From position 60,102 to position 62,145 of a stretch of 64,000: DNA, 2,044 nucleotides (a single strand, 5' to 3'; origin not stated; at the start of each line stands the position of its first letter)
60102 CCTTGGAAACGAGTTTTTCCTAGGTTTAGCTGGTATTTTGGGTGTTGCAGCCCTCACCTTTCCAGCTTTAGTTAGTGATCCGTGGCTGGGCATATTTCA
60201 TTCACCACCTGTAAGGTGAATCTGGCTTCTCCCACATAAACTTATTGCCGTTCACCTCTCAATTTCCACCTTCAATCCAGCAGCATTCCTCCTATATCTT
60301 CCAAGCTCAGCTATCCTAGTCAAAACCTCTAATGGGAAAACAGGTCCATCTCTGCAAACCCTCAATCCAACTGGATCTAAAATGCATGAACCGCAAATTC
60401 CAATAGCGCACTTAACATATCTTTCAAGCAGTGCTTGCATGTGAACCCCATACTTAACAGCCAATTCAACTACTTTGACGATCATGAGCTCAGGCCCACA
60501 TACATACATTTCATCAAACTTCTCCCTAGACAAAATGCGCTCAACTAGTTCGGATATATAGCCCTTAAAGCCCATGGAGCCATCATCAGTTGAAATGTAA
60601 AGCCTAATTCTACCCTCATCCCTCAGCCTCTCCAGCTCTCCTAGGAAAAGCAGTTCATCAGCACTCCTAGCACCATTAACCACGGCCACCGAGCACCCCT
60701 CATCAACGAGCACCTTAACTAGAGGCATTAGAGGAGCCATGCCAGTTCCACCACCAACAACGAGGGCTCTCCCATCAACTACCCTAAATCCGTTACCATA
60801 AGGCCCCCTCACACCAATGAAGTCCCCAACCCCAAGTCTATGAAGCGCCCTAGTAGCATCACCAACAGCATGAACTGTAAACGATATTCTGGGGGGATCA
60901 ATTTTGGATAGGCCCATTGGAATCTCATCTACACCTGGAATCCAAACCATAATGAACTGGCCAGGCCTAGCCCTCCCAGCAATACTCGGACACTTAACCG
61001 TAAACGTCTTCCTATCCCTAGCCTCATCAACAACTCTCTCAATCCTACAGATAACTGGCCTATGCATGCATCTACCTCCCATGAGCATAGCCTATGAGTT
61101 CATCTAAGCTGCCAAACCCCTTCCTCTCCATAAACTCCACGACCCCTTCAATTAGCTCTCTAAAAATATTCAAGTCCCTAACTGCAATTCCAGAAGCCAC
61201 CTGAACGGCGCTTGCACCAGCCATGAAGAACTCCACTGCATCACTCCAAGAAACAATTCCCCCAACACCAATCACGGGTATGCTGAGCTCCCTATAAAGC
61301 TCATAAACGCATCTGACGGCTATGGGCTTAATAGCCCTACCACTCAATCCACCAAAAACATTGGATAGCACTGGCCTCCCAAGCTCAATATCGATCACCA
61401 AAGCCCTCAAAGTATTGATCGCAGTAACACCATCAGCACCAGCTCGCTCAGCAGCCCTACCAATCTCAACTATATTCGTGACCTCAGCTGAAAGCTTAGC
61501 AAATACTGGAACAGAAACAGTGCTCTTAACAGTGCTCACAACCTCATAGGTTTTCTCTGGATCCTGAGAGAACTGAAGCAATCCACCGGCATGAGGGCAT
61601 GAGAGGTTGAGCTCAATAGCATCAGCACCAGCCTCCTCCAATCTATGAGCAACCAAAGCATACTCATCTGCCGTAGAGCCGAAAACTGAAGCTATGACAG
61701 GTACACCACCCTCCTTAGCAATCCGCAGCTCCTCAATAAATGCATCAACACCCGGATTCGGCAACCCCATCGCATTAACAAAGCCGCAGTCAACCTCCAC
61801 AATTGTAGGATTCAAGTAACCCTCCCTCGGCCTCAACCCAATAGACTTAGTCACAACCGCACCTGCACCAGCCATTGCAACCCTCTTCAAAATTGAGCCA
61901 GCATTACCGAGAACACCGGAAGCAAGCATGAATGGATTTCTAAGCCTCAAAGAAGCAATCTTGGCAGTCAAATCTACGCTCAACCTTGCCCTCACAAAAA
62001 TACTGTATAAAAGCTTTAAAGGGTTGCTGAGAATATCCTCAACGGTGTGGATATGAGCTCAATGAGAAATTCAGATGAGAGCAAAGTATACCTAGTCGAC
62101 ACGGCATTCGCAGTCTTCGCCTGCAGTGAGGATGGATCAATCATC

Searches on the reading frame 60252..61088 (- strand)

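Call 33: search_protein_families(library=pfam, proteins=[window:60252-61088:-], max_evalue=0.00001)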
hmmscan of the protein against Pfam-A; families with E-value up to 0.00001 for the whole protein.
window:60252-61088:- (278 aa): 2 families
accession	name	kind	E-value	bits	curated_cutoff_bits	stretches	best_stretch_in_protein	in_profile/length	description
PF00175.26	NAD_binding_1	-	8.9e-12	46.1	22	1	111-206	2-107/109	Oxidoreductase NAD-binding domain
PF10418.14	DHODB_Fe-S_bind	-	6.9e-11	42.1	23.9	1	222-254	1-38/41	Iron-sulfur cluster binding domain of dihydroorotate dehydrogenase B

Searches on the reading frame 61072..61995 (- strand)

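Call 33: search_protein_families(library=pfam, proteins=[window:61072-61995:-], max_evalue=0.00001)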
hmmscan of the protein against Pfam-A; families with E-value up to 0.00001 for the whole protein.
window:61072-61995:- (307 aa): 3 families
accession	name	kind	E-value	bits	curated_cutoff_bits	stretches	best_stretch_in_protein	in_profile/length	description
PF01180.27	DHO_dh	-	2.8e-76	256.9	27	1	9-289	2-291/291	Dihydroorotate dehydrogenase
PF01207.24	Dus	-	2.9e-11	43.5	20.4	1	98-269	54-216/311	Dihydrouridine synthase (Dus)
PF03060.21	NMO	-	9.3e-06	25.7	28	0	233-268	188-223/331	Nitronate monooxygenase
